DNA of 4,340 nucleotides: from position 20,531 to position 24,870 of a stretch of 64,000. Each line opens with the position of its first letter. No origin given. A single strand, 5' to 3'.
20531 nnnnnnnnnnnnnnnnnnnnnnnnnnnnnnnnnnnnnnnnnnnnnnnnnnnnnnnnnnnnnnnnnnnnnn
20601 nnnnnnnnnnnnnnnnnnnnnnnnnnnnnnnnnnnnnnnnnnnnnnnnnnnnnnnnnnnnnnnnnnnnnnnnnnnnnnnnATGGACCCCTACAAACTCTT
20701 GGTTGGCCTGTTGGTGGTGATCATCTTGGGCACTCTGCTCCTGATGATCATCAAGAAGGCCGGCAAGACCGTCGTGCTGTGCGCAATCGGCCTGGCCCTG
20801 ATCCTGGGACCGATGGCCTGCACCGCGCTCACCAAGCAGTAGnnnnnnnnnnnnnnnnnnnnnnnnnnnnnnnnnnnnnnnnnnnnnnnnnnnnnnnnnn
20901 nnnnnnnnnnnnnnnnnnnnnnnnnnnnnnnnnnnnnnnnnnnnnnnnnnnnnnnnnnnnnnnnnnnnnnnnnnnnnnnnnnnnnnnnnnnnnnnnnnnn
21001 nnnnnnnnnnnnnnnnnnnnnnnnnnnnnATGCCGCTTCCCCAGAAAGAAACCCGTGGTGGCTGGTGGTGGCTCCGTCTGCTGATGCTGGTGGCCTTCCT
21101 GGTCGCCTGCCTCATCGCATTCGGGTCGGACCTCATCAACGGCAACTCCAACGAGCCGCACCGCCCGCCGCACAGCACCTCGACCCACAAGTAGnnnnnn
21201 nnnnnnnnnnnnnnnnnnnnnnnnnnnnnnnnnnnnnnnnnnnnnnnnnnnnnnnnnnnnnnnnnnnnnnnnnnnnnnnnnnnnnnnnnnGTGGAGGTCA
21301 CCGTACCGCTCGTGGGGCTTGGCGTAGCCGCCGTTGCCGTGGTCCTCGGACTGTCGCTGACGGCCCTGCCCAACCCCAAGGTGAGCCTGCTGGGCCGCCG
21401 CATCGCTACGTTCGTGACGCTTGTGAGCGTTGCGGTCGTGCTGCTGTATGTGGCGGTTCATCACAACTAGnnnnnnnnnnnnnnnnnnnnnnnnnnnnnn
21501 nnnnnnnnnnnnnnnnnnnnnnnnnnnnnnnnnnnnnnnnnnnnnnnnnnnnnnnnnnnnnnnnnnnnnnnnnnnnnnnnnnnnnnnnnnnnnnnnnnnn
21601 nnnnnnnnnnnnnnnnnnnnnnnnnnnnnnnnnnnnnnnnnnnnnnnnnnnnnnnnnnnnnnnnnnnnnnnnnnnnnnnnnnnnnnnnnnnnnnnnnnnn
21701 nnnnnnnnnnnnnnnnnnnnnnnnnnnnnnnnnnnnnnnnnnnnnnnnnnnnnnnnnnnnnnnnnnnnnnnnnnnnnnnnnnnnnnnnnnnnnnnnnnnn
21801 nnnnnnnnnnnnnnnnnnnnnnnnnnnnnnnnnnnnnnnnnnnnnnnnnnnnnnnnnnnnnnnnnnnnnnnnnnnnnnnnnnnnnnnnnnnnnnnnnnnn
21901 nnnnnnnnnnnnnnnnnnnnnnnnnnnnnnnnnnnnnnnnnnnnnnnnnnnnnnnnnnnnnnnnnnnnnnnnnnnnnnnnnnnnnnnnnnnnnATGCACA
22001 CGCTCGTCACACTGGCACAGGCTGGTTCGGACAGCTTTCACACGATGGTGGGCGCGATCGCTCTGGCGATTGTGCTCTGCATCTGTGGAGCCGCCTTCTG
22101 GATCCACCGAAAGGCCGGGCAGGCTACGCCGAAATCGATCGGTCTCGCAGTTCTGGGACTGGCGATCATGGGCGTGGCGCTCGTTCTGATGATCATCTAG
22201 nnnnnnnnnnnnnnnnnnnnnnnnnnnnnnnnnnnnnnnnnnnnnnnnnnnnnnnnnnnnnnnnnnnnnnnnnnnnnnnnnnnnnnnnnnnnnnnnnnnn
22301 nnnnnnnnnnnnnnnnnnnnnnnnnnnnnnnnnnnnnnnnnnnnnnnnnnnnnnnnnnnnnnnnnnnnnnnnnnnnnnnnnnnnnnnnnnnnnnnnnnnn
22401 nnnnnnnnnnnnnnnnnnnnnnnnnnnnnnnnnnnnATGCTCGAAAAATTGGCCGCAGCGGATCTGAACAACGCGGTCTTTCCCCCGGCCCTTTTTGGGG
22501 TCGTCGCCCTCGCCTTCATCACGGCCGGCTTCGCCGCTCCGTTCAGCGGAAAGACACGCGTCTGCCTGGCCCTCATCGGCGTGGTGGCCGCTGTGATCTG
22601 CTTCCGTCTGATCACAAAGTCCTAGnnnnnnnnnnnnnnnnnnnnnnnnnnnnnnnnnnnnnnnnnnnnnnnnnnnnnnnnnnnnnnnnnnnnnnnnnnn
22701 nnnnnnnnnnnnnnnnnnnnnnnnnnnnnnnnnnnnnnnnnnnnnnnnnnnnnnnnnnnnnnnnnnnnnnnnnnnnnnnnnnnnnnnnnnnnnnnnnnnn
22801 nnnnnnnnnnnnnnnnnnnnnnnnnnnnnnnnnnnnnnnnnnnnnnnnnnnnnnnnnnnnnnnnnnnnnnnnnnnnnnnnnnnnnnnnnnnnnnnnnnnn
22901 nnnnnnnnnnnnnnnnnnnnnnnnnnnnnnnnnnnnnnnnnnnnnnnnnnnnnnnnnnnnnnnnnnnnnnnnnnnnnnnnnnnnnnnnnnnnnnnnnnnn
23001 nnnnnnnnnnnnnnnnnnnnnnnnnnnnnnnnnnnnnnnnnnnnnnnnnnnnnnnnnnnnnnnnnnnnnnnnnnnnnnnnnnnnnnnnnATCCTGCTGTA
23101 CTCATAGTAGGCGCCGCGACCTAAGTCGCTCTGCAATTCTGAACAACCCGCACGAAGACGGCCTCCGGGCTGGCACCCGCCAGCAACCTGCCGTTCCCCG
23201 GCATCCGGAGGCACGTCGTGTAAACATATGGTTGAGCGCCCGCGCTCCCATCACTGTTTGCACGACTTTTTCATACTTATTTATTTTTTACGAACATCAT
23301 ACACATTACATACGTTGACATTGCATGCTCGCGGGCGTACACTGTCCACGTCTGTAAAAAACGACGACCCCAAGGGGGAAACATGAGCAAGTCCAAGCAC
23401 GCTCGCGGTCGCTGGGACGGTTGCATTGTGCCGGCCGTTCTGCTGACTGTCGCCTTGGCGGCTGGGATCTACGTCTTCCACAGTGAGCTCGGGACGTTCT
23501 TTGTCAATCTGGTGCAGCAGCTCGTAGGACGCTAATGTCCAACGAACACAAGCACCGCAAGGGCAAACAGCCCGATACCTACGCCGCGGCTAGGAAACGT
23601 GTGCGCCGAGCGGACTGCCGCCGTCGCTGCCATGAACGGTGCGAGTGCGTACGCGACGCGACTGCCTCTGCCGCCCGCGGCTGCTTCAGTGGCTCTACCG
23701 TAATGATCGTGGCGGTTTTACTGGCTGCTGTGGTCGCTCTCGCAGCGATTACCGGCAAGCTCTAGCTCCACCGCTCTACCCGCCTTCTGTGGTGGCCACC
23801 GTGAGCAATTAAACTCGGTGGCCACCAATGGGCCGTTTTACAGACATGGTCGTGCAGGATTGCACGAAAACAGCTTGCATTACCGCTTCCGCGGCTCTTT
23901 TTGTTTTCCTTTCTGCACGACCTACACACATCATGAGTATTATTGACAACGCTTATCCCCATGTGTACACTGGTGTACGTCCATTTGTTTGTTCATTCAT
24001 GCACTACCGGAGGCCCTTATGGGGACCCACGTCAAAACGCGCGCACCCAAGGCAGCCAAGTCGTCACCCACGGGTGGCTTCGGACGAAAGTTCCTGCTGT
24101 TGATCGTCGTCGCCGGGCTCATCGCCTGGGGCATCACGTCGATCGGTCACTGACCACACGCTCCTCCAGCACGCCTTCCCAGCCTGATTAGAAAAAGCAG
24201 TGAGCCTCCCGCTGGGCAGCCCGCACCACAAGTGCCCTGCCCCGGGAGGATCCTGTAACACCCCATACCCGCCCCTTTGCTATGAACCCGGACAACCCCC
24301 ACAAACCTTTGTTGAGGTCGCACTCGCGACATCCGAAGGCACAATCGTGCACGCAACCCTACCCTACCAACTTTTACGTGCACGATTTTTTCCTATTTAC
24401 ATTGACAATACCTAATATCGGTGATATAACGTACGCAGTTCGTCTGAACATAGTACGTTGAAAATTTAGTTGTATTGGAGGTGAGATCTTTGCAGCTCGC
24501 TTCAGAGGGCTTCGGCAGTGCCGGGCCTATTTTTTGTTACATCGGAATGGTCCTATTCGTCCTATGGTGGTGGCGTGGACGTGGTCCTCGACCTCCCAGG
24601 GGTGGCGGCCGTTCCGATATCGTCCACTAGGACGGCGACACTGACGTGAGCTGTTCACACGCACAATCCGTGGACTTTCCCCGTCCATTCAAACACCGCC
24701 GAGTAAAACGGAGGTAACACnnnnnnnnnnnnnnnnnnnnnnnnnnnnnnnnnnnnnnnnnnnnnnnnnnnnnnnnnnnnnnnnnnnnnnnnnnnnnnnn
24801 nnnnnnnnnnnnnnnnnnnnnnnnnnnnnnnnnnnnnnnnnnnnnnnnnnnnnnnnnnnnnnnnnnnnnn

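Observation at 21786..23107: Six tandem paralogs of a 62-76 aa two-TM hairpin protein, duplicated together with their RBS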

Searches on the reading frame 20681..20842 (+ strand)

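Call 67: search_protein_families(library=pfam, proteins=[window:20681-20842:+], max_evalue=1)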
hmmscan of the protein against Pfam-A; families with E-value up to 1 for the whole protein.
window:20681-20842:+ (53 aa): 2 families
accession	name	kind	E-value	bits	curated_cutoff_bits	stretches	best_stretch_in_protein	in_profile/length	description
PF16491.10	Peptidase_M48_N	-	0.35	11.1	27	1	5-42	124-161/179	CAAX prenyl protease N-terminal, five membrane helices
PF13567.11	DUF4131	-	0.54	10.4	31.6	1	7-48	6-49/165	Domain of unknown function (DUF4131)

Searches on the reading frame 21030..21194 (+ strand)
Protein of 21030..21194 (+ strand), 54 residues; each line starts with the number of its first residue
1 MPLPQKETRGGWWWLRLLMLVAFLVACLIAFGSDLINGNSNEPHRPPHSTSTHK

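Call 67: search_protein_families(library=pfam, proteins=[window:21030-21194:+], max_evalue=1)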
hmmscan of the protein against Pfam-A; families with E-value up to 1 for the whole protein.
window:21030-21194:+ (54 aa): 1 family
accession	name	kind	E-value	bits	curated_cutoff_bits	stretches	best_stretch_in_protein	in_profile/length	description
PF12555.13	SteA-like_C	-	0.024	15.1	26.4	1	10-30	14-34/52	SteA-like C-terminal domain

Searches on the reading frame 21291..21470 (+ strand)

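Call 10: search_protein_families(library=pfam, proteins=[window:21291-21470:+], max_evalue=1)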
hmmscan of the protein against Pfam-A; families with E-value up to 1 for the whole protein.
window:21291-21470:+ (59 aa): 0 families

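Call 11: search_protein_families(library=ncbifam, proteins=[window:21291-21470:+], max_evalue=1)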
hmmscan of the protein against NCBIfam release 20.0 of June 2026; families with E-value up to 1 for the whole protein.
window:21291-21470:+ (59 aa): 1 family
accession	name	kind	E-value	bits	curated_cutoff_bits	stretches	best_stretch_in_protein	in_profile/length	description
NF049986.1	memb_Rv1678_C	equivalog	0.016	15.1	50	1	4-57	31-84/95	Rv1678 family membrane protein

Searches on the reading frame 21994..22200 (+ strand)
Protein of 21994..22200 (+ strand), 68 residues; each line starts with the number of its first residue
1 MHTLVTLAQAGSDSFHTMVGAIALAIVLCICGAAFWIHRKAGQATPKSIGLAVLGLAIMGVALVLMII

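Call 10: search_protein_families(library=pfam, proteins=[window:21994-22200:+], max_evalue=1)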
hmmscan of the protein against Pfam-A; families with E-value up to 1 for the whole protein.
window:21994-22200:+ (68 aa): 4 families
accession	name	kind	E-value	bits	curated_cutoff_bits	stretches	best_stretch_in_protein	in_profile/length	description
PF10823.13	DUF2568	-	0.045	14.4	24.2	1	3-66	10-75/92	Protein of unknown function (DUF2568)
PF20064.4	DUF6463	-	0.09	13.1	26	1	23-64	55-97/119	Family of unknown function (DUF6463)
PF19639.4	DUF6142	-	0.12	13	27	1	15-61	19-59/103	Family of unknown function (DUF6142)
PF11992.13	TgpA_N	-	0.13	11.6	30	1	16-67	121-175/333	TgpA N-terminal domain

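Call 11: search_protein_families(library=ncbifam, proteins=[window:21994-22200:+], max_evalue=1)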
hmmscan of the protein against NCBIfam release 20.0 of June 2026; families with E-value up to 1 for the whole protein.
window:21994-22200:+ (68 aa): 3 families
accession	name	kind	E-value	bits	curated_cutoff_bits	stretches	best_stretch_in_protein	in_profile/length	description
NF058582.1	Microco_LAVTG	domain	0.022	14.9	27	1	19-39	11-31/34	LAVTG motif-containing sortase-dependent surface protein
TIGR01167.1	LPXTG_anchor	domain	0.044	14.5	15.9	0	6-39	1-29/34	LPXTG cell wall anchor domain-containing protein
NF058571.1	GVDTG_CTERM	domain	0.76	10.1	29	1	11-40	15-43/44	GVDTG sorting domain-containing protein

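Call 68: search_protein_families(library=phrogs, proteins=[window:21994-22200:+], max_evalue=0.1)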
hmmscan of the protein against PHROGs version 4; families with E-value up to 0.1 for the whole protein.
window:21994-22200:+ (68 aa): 1 family
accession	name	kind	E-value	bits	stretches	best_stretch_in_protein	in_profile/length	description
phrog_3899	-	unknown function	0.036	15.3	1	15-45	9-40/107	-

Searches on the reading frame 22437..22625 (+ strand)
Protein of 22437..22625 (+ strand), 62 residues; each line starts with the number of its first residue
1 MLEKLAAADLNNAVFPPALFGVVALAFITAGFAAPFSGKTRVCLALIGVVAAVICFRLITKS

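Call 10: search_protein_families(library=pfam, proteins=[window:22437-22625:+], max_evalue=1)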
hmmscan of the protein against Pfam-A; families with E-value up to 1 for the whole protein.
window:22437-22625:+ (62 aa): 1 family
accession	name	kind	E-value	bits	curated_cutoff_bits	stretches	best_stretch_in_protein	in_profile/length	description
PF02935.21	COX7C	-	0.77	10.5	25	0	19-36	38-55/64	Cytochrome c oxidase subunit VIIc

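Call 11: search_protein_families(library=ncbifam, proteins=[window:22437-22625:+], max_evalue=1)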
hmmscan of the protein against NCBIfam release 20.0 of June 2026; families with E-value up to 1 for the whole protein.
window:22437-22625:+ (62 aa): 0 families

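Call 16: find_encoding_contigs(protein=window:22437-22625:+, flank=10000, max_places=6)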
Protein window:22437-22625:+ (62 aa): no gene with exactly this product is on record in the collection.

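Call 68: search_protein_families(library=phrogs, proteins=[window:22437-22625:+], max_evalue=0.1)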
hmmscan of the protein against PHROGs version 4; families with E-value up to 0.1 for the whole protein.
window:22437-22625:+ (62 aa): 0 families

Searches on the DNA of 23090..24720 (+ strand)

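Call 60: search_rna_families(source=window, start=23090, end=24720, threshold=evalue, max_evalue=1)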
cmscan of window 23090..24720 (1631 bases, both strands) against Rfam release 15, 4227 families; matches with E-value up to 1: 1.
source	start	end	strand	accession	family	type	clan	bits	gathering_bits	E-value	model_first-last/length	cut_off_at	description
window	23305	23358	-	RF02017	mir-1912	Gene; miRNA;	-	21.6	72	0.07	1-77/77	no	mir-1912 microRNA precursor family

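Call 83: build_rna_model(alignment_id=A8)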
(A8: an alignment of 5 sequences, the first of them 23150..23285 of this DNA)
Model R1 built from alignment A8 (5 sequences, 140 columns); structure: RNAalifold consensus.
model positions 136; base pairs 41; branch points 2; effective number of sequences 0.83; information 0.591 bits per position. Calibrated on 0.2 Mb of random sequence (short: E-values are rough).
structure used (alignment columns):
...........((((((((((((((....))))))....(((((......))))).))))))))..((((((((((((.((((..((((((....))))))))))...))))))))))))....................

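Call 84: search_with_rna_model(model_id=R1, sources=[window, L082, L086, L088, L001, L002, L003, L004, L005, L006, L007, L010, L011, L013, L015, L016, L017, L019, L020, L024, L025, L026, L027, L028, L029], max_evalue=1)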
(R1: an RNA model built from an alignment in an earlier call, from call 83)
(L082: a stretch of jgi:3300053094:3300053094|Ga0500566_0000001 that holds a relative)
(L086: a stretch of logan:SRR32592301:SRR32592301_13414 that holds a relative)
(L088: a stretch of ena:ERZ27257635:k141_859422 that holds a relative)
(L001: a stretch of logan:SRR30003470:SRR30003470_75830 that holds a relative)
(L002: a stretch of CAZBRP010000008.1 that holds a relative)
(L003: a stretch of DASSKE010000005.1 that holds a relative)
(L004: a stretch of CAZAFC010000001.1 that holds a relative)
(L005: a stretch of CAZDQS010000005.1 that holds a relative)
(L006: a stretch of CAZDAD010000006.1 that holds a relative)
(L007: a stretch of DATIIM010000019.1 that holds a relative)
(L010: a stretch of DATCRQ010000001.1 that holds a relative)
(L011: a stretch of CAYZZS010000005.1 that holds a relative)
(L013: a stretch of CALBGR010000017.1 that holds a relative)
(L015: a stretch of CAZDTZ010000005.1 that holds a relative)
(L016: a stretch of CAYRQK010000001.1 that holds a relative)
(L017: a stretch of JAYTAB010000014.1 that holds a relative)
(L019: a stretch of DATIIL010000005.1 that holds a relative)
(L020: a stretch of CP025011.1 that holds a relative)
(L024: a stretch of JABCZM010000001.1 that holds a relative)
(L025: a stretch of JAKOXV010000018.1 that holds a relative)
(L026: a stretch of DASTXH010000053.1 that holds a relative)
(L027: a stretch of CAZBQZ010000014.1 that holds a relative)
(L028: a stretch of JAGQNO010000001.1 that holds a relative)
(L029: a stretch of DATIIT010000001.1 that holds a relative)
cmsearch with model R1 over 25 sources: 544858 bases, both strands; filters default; matches with E-value up to 1: 20.
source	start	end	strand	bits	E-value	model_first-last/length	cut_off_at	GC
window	23150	23285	+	166.4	1.6e-56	1-136/136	no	0.58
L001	914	1050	+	166.1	2.1e-56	1-136/136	no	0.61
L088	11082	11218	+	163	2.6e-55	1-136/136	no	0.58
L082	5499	5636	+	142.8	4.7e-48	1-136/136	no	0.56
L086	5712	5846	+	140.1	4.3e-47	1-136/136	no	0.59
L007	10954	11073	+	19.9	0.00058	1-136/136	no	0.6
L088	15839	15939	-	19.5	0.0008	1-136/136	no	0.59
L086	10516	10725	+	17.8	0.0033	1-136/136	no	0.58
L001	2113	2223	+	17.6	0.004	1-136/136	no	0.47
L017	11603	11641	-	16.9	0.0069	17-58/136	no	0.74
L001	5382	5592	+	16.3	0.011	1-136/136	no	0.57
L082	6672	6808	+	15.9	0.016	1-136/136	no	0.47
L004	11115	11260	-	15.4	0.024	1-136/136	no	0.55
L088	15871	16075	+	14.3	0.062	1-136/136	no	0.58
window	24299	24405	+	13.5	0.11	1-136/136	no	0.48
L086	6901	7025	+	12.5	0.27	1-136/136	no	0.5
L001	985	1026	-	12.4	0.3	71-112/136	no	0.6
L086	10063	10115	+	11.5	0.63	15-60/136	no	0.64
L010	4196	4230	-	11.4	0.64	20-54/136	no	0.77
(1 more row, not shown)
